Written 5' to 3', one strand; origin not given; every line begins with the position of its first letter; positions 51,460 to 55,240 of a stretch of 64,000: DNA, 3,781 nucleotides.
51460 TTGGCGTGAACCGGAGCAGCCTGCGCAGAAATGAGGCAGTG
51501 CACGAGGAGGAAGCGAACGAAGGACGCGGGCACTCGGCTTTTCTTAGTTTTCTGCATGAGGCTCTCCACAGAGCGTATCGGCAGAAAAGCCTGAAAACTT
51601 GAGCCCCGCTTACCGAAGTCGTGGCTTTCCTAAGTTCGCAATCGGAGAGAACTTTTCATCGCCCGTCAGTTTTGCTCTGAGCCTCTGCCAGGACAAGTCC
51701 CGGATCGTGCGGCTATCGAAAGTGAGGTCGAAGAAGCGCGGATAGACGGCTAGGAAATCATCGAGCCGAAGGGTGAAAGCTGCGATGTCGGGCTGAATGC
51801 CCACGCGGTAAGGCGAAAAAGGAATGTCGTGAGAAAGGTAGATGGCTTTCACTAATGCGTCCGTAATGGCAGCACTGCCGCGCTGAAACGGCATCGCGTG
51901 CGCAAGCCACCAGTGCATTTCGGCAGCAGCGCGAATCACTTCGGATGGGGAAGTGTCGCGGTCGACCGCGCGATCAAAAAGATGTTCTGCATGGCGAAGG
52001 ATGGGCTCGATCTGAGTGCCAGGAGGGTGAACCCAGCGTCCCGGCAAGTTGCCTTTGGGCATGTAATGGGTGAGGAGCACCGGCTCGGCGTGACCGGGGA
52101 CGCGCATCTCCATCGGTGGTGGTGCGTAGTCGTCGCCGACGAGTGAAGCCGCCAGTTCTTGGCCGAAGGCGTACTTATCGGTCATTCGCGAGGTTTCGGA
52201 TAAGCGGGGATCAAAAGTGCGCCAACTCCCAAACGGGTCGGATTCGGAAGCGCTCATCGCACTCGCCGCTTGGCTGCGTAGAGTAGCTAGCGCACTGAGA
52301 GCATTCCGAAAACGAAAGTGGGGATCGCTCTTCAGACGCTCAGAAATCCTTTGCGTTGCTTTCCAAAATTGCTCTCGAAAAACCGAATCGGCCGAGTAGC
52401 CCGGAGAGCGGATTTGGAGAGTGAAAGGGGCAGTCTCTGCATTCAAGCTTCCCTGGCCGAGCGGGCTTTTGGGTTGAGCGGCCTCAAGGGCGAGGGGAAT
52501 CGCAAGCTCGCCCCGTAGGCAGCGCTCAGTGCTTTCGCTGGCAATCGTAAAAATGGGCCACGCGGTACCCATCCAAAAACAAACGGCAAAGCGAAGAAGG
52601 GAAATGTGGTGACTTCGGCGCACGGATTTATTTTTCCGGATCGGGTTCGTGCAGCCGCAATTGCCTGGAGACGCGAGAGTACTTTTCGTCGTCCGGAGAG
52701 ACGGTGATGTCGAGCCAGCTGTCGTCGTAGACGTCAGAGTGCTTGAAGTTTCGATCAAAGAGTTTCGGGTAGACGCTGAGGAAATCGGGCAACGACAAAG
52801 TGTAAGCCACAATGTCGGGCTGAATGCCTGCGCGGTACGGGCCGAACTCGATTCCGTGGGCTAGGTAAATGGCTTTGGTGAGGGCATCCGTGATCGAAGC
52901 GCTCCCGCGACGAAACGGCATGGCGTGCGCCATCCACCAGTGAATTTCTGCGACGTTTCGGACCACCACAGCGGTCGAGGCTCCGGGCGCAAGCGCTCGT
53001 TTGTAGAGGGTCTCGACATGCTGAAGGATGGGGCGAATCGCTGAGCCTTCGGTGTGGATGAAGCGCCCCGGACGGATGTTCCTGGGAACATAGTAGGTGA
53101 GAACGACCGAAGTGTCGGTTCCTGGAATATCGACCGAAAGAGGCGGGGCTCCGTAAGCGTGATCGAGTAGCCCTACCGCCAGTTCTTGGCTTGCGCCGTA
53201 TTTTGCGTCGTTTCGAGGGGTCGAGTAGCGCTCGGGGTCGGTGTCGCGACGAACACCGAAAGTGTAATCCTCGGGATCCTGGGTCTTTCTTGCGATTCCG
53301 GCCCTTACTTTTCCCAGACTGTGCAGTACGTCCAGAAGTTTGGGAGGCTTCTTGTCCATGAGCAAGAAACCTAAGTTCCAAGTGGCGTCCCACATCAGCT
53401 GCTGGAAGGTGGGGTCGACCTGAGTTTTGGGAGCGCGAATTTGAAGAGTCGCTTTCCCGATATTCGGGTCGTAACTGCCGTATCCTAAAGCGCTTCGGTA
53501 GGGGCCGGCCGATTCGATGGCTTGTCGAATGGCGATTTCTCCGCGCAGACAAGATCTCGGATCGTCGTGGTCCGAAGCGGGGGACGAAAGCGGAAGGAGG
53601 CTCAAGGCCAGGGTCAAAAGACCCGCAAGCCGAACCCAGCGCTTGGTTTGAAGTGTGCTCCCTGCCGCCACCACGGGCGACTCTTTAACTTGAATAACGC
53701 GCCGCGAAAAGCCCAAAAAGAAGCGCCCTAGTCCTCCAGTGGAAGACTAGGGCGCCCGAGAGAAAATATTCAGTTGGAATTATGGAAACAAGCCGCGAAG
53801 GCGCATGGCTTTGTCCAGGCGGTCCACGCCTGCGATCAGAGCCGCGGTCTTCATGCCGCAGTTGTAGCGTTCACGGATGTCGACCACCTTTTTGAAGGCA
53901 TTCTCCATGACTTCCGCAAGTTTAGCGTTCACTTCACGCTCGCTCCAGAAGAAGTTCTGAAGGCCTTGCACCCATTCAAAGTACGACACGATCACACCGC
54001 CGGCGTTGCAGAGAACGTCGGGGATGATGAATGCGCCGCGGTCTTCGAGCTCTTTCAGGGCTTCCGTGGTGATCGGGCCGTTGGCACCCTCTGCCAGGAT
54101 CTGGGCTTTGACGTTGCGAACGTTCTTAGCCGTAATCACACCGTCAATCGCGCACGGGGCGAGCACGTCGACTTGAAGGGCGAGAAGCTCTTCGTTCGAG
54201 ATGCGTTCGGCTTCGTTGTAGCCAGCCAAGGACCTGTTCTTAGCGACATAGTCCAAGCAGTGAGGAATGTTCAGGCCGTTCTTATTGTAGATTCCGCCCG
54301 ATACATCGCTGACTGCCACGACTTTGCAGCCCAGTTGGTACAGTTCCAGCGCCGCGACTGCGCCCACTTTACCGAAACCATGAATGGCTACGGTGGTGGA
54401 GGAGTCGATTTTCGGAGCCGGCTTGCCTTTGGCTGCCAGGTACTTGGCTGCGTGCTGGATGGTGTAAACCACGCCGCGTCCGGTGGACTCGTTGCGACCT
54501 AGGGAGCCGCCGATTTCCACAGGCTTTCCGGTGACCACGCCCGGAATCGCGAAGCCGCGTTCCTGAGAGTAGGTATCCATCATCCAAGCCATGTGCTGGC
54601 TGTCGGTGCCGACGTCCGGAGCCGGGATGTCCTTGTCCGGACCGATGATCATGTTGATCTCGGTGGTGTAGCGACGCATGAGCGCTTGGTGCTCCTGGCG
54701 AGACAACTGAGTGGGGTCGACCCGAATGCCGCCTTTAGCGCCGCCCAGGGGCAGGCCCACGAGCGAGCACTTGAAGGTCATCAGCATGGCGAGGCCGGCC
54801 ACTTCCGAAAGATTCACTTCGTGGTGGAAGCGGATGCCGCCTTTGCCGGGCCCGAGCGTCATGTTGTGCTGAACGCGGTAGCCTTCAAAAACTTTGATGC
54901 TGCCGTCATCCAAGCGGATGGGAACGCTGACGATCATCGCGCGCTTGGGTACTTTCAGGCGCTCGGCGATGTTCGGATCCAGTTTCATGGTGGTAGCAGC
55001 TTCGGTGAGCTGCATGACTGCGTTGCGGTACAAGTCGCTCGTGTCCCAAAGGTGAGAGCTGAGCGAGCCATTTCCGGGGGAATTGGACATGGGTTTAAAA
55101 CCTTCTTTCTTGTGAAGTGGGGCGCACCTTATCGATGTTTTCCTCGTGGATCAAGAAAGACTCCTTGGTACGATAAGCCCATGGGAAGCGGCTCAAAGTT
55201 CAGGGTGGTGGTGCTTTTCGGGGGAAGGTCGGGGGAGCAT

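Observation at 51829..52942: Family-A paralogs share an invariant HWW[LM]AHAMPF[QR]RGSA[AS]ITDAL[VT]KAIYL[SA]H block, a possible divergent Fic/Doc (Fido)-like or metal-site motif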

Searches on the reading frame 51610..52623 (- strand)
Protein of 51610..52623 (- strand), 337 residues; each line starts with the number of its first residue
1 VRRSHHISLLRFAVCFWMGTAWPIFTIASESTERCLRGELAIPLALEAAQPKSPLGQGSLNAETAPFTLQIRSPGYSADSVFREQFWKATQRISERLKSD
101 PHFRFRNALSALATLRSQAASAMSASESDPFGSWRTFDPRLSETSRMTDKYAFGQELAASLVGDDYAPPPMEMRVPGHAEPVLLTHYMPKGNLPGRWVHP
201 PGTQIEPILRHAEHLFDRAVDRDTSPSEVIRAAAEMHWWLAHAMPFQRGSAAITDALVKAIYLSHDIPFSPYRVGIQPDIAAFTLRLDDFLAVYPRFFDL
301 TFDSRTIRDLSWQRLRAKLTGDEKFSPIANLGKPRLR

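Call 3: search_protein_families(library=pfam, proteins=[window:51610-52623:-], max_evalue=1)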
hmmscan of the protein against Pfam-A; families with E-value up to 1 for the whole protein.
window:51610-52623:- (337 aa): 1 family
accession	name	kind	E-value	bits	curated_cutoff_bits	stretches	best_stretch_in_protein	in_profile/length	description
PF05394.16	AvrB_AvrC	-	5.9e-25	88.6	23.2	1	194-299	219-324/326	Avirulence protein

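Call 4: search_protein_families(library=ncbifam, proteins=[window:51610-52623:-], max_evalue=1)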
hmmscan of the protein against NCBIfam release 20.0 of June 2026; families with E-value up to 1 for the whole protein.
window:51610-52623:- (337 aa): 1 family
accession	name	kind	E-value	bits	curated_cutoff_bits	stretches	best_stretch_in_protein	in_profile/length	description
NF041403.1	XopAH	subfamily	8.5e-28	97.9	220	1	194-299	183-288/288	XopAH/AvrB family type III secretion system effector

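Call 7: search_solved_structures(query=window:51610-52623:-, max_evalue=1, show_alignments=1)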
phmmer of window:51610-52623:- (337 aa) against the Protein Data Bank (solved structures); distinct sequences matched with E-value up to 1: 5.
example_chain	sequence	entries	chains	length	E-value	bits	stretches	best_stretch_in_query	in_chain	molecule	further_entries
1nh1_A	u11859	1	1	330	1.5e-13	53.8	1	194-299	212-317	Avirulence B protein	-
2nud_A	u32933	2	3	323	1.6e-13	53.7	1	194-299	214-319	Avirulence B protein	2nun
8two_A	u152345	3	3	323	1.6e-13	53.7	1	194-299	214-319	Avirulence protein B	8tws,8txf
8twj_A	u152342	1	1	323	1.1e-12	50.9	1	194-299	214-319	Avirulence protein B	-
6els_A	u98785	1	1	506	0.46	12.7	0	65-102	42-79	Polyphenol oxidase, chloroplastic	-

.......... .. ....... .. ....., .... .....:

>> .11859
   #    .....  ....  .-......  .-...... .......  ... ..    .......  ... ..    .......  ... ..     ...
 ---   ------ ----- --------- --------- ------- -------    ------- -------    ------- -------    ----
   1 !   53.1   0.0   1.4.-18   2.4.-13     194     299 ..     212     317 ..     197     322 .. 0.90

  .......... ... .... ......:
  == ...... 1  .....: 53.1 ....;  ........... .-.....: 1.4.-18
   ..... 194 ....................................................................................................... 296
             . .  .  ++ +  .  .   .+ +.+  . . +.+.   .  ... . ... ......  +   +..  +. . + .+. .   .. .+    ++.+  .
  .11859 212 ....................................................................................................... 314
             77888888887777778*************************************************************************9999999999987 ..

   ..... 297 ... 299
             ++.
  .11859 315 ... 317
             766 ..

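Call 61: search_protein_families(library=padloc, proteins=[window:51610-52623:-], max_evalue=0.01)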
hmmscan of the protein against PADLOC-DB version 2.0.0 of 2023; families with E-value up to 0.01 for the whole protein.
window:51610-52623:- (337 aa): 0 families

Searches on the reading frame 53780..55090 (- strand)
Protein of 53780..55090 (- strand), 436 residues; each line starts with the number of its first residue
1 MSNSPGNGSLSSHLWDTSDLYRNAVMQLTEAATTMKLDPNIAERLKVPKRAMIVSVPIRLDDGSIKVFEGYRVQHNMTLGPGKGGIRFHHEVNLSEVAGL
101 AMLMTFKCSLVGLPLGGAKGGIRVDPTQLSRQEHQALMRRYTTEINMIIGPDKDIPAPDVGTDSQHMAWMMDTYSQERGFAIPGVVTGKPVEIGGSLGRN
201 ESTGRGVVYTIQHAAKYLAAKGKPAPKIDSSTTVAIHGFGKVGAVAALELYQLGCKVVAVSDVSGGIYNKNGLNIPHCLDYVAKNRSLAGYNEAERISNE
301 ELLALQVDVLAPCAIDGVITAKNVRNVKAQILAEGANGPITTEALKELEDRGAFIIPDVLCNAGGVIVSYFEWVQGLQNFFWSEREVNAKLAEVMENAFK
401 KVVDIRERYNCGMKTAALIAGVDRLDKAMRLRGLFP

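Call 21: list_cluster_members(proteins=[window:53780-55090:-, window:47477-48934:+, window:52628-53716:-, P0012, window:50331-51569:-, window:48948-50327:-])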
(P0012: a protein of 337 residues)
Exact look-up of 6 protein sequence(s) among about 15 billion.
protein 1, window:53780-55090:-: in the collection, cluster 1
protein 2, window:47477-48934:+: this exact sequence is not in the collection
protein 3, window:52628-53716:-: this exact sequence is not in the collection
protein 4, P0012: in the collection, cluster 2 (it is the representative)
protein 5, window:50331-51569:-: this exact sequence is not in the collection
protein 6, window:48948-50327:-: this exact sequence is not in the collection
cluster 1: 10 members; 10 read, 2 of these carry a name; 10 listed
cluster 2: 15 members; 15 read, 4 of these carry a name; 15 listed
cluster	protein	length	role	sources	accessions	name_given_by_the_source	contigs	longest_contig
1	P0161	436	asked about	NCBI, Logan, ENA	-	-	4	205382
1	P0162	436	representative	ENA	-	-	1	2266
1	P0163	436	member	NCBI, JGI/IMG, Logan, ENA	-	glutamate dehydrogenase (NAD(P)+)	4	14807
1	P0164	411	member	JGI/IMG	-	glutamate dehydrogenase (NAD(P)+)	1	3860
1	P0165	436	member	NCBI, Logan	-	-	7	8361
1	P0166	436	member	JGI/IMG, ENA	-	-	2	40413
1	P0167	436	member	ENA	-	-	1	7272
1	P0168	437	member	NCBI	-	-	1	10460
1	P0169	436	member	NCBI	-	-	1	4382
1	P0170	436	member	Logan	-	-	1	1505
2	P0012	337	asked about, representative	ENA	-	-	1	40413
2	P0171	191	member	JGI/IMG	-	hypothetical protein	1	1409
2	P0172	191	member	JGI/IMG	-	hypothetical protein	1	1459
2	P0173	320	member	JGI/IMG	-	hypothetical protein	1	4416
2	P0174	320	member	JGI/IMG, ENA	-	hypothetical protein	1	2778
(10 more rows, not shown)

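Call 23: find_encoding_contigs(protein=window:53780-55090:-, flank=6000, max_places=6)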
Protein window:53780-55090:- (436 aa): 6 contigs read that carry it; 5 places shown.
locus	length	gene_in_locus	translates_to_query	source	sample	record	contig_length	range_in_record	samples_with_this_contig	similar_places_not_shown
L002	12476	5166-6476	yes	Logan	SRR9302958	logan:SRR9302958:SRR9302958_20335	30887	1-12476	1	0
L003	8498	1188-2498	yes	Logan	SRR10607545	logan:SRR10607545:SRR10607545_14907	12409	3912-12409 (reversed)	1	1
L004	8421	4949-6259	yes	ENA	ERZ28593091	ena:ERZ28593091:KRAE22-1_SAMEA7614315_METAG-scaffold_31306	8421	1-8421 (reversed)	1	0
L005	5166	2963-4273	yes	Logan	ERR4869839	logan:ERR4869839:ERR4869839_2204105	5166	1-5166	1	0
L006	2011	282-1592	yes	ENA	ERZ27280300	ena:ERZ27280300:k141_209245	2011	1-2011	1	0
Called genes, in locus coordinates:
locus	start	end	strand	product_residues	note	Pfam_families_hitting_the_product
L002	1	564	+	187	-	?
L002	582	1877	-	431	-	-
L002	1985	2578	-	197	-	-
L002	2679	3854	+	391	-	-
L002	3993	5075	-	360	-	PF01820:Dala_Dala_lig_N, PF02786:CPSase_L_D2, PF02222:ATP-grasp, PF07478:Dala_Dala_lig_C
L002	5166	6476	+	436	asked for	PF02812:ELFV_dehydrog_N, PF00208:ELFV_dehydrog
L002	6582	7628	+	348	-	PF05394:AvrB_AvrC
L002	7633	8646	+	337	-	PF05394:AvrB_AvrC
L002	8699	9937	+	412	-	-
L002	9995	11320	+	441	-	-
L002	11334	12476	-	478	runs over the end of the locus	PF00072:Response_reg, PF00158:Sigma54_activat, PF01078:Mg_chelatase (faint), PF14532:Sigma54_activ_2, PF07728:AAA_5 (weak), PF25601:AAA_lid_14, PF02954:HTH_8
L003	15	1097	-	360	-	PF01820:Dala_Dala_lig_N, PF02786:CPSase_L_D2, PF02222:ATP-grasp, PF07478:Dala_Dala_lig_C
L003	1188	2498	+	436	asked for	PF02812:ELFV_dehydrog_N, PF00208:ELFV_dehydrog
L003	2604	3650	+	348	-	PF05394:AvrB_AvrC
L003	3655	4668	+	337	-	PF05394:AvrB_AvrC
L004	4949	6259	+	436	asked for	PF02812:ELFV_dehydrog_N, PF00208:ELFV_dehydrog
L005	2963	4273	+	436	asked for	PF02812:ELFV_dehydrog_N, PF00208:ELFV_dehydrog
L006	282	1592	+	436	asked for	PF02812:ELFV_dehydrog_N, PF00208:ELFV_dehydrog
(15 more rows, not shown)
